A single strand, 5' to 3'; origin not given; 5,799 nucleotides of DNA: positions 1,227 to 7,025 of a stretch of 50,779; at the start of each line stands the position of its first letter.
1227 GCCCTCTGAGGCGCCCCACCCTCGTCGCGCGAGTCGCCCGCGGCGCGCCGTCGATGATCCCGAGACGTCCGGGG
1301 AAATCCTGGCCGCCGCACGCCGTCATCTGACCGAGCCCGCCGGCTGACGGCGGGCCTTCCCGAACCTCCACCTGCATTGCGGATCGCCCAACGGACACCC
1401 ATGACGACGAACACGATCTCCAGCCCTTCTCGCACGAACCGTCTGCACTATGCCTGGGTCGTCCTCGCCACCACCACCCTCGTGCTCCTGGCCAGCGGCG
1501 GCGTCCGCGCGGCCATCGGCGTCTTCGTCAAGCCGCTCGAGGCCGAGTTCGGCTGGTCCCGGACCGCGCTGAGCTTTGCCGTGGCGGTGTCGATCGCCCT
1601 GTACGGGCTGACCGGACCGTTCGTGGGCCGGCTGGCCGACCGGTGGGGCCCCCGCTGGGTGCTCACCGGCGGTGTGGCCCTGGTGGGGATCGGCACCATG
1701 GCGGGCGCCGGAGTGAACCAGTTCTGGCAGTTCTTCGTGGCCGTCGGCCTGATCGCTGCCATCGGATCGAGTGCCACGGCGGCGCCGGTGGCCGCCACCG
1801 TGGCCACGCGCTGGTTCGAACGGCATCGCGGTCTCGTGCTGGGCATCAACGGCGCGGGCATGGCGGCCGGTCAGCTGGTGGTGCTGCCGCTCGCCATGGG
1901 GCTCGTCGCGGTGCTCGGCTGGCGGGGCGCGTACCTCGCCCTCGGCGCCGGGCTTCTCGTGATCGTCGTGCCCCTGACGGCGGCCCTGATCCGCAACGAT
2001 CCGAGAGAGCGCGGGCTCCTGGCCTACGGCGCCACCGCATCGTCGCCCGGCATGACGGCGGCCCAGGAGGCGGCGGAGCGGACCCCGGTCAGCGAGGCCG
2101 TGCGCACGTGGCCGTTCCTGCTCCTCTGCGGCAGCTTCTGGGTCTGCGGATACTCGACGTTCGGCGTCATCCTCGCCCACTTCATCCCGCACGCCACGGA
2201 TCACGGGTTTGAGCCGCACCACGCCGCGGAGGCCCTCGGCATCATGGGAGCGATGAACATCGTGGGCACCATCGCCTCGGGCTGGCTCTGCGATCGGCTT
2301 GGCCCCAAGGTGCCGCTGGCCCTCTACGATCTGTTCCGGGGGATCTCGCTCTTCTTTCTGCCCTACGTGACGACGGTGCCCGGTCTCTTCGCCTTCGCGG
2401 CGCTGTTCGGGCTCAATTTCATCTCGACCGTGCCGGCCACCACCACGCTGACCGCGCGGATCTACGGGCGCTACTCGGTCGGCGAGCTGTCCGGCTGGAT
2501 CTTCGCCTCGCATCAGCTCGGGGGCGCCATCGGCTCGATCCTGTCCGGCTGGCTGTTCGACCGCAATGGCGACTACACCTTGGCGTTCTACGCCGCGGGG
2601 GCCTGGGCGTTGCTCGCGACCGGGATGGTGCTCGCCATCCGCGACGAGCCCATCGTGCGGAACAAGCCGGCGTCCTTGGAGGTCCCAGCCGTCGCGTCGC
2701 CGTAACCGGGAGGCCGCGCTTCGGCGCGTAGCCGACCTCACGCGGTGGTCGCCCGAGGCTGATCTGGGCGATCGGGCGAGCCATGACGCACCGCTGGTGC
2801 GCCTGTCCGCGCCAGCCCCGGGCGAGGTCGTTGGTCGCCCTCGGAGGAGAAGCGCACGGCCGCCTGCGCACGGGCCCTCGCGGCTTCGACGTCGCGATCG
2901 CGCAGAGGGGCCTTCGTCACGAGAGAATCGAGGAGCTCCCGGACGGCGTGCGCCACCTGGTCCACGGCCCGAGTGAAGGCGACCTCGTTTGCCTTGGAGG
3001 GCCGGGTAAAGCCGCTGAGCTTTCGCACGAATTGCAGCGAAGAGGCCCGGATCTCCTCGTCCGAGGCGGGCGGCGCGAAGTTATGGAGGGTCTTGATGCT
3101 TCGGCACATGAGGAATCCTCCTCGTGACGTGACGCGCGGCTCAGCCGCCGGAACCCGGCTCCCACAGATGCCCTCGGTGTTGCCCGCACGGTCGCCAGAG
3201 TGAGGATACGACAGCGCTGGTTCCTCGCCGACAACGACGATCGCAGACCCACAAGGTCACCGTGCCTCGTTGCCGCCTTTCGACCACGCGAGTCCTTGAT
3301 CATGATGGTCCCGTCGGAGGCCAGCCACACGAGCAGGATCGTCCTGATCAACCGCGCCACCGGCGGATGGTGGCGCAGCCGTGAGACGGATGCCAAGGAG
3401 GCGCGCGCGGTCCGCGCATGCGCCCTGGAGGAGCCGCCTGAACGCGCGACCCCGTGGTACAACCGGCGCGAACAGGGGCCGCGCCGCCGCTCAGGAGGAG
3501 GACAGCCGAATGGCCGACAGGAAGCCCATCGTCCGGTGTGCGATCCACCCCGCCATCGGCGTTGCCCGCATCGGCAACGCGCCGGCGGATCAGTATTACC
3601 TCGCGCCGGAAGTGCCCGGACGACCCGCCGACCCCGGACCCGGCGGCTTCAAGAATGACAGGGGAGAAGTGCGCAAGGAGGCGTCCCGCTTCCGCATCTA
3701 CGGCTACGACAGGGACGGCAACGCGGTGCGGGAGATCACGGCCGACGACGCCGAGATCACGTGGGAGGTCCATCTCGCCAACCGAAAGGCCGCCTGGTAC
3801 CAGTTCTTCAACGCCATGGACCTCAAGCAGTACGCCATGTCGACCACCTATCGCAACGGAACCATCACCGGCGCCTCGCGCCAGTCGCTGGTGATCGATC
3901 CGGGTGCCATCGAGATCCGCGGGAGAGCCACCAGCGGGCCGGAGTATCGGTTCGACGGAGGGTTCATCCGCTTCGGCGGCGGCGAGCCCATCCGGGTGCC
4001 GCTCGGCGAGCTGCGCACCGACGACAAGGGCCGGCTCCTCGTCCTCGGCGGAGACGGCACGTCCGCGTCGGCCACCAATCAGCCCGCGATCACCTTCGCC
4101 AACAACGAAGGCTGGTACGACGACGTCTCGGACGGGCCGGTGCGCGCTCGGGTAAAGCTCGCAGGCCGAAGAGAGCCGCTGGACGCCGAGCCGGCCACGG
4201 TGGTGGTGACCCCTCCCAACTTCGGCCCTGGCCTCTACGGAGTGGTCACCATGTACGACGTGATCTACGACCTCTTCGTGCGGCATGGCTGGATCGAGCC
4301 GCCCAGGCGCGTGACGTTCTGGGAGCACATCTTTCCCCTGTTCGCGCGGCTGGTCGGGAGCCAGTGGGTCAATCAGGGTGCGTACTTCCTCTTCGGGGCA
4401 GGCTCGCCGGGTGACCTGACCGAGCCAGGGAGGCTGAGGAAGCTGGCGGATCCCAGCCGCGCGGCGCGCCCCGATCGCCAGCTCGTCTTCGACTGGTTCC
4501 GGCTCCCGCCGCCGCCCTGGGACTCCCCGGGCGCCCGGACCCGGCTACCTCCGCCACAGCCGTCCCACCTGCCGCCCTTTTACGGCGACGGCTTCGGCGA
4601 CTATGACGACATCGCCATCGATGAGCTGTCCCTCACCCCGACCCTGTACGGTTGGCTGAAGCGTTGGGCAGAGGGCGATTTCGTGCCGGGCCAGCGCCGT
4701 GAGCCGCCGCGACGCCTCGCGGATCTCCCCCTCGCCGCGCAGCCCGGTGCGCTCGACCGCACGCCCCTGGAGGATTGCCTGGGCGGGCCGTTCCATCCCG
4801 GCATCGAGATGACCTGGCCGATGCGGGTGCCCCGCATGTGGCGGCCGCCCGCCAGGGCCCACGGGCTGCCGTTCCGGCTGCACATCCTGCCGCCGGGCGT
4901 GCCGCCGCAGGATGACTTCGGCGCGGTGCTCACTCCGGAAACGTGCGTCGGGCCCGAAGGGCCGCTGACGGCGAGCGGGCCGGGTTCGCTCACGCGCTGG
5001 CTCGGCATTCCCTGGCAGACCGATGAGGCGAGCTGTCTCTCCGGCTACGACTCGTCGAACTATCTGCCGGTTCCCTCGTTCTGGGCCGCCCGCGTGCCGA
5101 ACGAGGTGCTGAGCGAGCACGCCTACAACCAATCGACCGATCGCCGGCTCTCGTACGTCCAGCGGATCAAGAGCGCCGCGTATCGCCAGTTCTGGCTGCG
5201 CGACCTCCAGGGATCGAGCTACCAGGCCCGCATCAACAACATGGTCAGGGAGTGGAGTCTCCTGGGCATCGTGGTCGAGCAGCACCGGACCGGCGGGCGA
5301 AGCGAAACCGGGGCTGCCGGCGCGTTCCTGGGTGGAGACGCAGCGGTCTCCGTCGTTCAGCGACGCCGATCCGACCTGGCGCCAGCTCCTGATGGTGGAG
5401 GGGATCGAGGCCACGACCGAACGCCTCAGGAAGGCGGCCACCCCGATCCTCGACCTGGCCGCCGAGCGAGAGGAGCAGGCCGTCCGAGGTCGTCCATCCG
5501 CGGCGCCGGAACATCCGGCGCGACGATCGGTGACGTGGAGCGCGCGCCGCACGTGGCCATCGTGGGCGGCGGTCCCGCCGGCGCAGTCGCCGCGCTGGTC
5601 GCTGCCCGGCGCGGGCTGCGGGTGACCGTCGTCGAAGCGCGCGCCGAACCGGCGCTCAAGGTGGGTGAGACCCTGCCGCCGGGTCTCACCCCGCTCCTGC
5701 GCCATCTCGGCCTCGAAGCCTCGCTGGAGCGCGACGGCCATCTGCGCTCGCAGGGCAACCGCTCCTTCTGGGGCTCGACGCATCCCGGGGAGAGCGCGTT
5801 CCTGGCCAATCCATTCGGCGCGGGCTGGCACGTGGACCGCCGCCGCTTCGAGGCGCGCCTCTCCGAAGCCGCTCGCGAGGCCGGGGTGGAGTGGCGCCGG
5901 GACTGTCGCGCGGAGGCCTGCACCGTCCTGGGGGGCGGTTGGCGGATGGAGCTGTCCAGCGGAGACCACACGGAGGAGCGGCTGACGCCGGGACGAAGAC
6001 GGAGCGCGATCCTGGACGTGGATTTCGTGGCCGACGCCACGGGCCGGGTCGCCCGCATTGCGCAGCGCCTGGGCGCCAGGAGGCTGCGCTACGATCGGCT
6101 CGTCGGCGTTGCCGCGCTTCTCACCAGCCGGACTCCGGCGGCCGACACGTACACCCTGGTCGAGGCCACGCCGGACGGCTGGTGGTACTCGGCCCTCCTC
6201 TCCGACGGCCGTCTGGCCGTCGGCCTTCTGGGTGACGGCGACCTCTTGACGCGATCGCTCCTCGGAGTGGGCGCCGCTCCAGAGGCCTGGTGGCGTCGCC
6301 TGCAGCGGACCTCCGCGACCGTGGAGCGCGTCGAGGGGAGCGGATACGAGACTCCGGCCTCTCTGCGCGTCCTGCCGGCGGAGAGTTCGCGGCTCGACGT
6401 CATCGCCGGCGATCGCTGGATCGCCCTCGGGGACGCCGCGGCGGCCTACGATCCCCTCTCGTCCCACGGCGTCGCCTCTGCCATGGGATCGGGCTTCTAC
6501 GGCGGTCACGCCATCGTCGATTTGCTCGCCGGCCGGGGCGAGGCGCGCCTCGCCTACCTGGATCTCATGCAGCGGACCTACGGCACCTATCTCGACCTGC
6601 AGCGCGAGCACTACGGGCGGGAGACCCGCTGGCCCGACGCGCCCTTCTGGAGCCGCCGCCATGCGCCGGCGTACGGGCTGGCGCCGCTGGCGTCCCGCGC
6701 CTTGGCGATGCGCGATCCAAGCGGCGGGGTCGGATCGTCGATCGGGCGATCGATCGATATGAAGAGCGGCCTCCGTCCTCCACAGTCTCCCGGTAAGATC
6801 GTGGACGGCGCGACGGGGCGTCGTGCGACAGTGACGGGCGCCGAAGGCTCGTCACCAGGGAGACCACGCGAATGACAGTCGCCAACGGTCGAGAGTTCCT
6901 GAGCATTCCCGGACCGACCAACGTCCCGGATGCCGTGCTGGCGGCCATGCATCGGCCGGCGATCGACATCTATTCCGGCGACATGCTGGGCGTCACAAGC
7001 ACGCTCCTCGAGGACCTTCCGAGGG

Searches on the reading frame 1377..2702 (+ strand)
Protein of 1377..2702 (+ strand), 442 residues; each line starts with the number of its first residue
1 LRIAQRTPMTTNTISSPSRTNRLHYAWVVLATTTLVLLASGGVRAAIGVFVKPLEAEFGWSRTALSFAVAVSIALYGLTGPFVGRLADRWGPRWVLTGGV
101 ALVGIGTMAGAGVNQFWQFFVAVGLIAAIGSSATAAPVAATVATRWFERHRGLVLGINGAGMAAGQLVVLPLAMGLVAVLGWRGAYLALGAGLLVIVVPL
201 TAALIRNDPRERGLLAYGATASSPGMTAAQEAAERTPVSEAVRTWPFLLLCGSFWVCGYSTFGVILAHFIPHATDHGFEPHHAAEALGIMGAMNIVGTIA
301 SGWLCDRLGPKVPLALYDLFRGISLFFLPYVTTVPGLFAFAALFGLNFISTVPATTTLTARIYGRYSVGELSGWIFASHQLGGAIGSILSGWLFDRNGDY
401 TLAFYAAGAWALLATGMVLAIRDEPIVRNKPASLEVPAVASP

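Call 40: search_protein_families(library=ncbifam, proteins=[window:1377-2702:+], max_evalue=0.00001)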
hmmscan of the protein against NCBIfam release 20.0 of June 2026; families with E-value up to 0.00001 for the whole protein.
window:1377-2702:+ (442 aa): 15 families
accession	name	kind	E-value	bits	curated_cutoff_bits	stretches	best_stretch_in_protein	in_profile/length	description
NF049980.1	SfMCT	equivalog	2.8e-53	181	320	1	27-408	2-376/378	L-lactate MFS transporter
TIGR00890.1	2A0111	subfamily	1.7e-28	99.6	374.85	1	26-414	2-374/377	oxalate/formate antiport family MFS transporter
NF038246.1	bile_salt_MFS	equivalog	7e-26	91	400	1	48-411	26-393/408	conjugated bile salt MFS transporter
TIGR00892.1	2A0113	subfamily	7.6e-24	84.2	586.1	1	25-421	16-419/455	monocarboxylate transporter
TIGR04259.1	oxa_formateAnti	equivalog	8.5e-23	80.8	335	1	27-415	2-385/405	oxalate/formate MFS antiporter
TIGR00895.1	2A0115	subfamily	1.4e-20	73.6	418.55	2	23-201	12-189/398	aromatic acid/H+ symport family MFS transporter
TIGR00881.1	2A0104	subfamily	7.8e-20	71.2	407.75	1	44-307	11-278/379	phosphoglycerate transporter protein PgtP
TIGR00893.1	2A0114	subfamily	1.5e-18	67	395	2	45-218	11-182/399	D-galactonate transporter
NF008586.0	PRK11551.1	equivalog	7.9e-13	48.1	410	1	25-363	12-337/406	3-(3-hydroxy-phenyl)propionate transporter MhpT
NF053517.1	HbztTptrPcaK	equivalog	9.8e-10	38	770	0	293-415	66-186/437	4-hydroxybenzoate transporter PcaK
NF033733.1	MFS_ArsK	equivalog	2.9e-09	36.2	400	1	48-398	24-362/388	arsenite efflux MFS transporter ArsK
TIGR00880.1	2_A_01_02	superfamily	1.9e-08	34.5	131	1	78-199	13-133/141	multidrug resistance protein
NF047787.1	PhglyTportPgtP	equivalog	2.6e-07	29.8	750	1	37-405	38-420/451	phosphoglycerate transporter PgtP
NF012185.0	tet_MFS_L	exception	2.3e-06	26.8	925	1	56-215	49-199/457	tetracycline efflux MFS transporter Tet(L)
NF008433.0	PRK11273.1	equivalog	3.8e-06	26.3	748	0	52-215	52-218/452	glycerol-3-phosphate transporter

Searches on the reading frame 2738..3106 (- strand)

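Call 57: search_protein_families(library=pfam, proteins=[window:2738-3106:-], max_evalue=0.001)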
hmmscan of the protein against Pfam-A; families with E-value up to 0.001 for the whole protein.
window:2738-3106:- (122 aa): 1 family
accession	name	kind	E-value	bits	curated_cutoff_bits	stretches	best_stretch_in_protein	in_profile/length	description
PF10041.14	DUF2277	-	5e-32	110.5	25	1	1-77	2-78/78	Uncharacterized conserved protein (DUF2277)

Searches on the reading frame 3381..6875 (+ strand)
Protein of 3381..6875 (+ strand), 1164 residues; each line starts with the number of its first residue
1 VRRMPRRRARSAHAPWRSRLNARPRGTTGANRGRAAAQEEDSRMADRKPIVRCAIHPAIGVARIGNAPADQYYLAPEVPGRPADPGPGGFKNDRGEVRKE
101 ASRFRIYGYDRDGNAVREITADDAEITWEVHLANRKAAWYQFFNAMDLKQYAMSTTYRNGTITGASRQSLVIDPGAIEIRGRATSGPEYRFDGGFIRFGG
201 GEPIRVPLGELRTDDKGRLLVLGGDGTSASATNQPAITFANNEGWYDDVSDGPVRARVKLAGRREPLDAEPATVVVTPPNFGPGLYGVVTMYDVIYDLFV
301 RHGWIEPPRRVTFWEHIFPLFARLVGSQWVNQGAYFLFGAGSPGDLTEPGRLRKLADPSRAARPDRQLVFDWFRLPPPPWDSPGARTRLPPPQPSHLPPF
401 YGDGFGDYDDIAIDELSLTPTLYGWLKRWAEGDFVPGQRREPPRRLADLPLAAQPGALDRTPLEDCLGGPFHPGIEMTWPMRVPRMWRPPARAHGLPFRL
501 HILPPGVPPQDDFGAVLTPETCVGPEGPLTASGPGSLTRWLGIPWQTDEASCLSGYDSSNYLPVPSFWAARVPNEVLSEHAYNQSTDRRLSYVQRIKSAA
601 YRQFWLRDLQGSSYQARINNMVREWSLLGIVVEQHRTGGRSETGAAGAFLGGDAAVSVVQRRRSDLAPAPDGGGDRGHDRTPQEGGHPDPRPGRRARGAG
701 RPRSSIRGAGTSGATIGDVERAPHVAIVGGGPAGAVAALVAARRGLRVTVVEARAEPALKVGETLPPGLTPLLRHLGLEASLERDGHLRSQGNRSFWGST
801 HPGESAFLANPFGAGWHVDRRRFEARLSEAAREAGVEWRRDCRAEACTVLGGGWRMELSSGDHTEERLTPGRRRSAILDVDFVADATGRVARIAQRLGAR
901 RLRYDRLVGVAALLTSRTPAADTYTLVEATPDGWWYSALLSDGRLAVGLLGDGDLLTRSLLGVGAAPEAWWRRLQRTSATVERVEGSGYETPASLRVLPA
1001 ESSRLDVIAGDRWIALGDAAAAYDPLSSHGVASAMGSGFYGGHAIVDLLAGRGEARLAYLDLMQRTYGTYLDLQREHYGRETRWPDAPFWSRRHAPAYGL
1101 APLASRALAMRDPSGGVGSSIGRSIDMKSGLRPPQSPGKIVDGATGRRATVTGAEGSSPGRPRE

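Call 4: search_protein_families(library=pfam, proteins=[window:3381-6875:+], max_evalue=0.01)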
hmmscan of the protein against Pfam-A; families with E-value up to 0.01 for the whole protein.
window:3381-6875:+ (1164 aa): 13 families
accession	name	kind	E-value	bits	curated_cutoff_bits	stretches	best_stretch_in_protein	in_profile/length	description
PF17990.7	LodA_N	-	6.2e-72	242.5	26.3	1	56-276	1-213/213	L-Lysine epsilon oxidase N-terminal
PF18417.6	LodA_C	-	4.6e-32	111.2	25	1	415-560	17-141/149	L-lysine epsilon oxidase C-terminal domain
PF04820.20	Trp_halogenase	-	6.2e-16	58.7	21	2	810-1094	147-401/458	Tryptophan halogenase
PF01494.25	FAD_binding_3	-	4.6e-11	43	22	1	725-862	4-141/349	FAD binding domain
PF01266.30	DAO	-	6.9e-08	32.8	27.9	1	724-758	1-35/353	FAD dependent oxidoreductase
PF07992.20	Pyr_redox_2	-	2.7e-07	30.8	26.1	1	724-755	2-31/291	Pyridine nucleotide-disulphide oxidoreductase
PF13450.12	NAD_binding_8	-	1.3e-06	29.1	21.9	1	727-759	1-33/68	NAD(P)-binding Rossmann-like domain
PF00070.33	Pyr_redox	-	2.5e-05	25.1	22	1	724-777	1-54/82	Pyridine nucleotide-disulphide oxidoreductase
PF12831.13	FAD_oxidored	-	3.5e-05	23.7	27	1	725-754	2-31/416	FAD dependent oxidoreductase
PF03486.20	HI0933_like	-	7e-05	22.8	50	1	724-761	2-39/244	HI0933-like protein Rossmann domain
PF00890.30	FAD_binding_2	-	0.00049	19.8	20.4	1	725-754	2-31/414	FAD binding domain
PF01262.27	AlaDh_PNT_C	-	0.0041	17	23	1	709-758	13-64/214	Alanine dehydrogenase/PNT, C-terminal domain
PF01134.28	GIDA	-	0.0087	15.6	22.1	0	725-752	2-29/391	Glucose inhibited division protein A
